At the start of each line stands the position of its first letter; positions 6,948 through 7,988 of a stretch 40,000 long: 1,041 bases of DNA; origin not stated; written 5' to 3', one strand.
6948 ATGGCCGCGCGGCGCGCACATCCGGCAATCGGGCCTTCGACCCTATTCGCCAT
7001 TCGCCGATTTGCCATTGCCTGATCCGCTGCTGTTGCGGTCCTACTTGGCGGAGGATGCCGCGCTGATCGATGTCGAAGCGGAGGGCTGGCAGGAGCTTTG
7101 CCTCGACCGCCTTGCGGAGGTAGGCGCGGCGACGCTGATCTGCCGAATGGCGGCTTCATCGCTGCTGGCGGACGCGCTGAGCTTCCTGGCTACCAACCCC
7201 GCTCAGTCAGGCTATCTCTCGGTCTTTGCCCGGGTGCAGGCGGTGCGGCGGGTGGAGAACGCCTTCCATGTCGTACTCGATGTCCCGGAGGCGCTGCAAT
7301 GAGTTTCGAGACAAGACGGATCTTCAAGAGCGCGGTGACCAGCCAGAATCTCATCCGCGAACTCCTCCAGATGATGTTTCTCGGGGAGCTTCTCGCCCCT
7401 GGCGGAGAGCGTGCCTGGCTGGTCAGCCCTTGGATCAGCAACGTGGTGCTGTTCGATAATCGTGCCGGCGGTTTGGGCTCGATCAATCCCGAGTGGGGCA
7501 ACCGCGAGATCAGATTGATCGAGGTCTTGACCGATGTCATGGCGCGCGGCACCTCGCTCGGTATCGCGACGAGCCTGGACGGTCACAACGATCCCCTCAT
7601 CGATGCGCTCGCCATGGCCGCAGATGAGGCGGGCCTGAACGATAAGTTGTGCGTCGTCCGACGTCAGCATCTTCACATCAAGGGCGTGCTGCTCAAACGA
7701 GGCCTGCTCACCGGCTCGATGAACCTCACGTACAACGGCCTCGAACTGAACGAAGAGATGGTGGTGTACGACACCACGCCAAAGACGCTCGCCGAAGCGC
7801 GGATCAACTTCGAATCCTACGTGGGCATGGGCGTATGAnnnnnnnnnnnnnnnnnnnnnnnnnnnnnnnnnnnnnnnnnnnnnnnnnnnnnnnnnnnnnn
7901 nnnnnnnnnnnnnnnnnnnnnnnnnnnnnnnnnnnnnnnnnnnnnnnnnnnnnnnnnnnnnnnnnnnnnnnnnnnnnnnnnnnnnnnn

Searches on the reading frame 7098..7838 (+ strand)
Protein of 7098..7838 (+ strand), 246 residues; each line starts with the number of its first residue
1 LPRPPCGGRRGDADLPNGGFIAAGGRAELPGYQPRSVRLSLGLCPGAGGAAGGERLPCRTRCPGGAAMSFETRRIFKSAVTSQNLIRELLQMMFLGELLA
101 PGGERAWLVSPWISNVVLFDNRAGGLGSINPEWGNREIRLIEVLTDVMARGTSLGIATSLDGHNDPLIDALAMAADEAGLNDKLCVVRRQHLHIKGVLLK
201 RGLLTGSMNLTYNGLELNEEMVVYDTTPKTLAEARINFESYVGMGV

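Call 10: search_protein_families(library=ncbifam, proteins=[window:7098-7838:+], max_evalue=0.001)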
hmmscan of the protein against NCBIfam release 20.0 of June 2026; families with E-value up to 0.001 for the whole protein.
window:7098-7838:+ (246 aa): 1 family
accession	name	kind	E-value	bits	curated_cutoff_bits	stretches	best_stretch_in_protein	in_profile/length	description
NF041068.1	DpdK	equivalog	1.8e-57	193.6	100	1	73-241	1-166/167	phospholipase D-like domain-containing protein DpdK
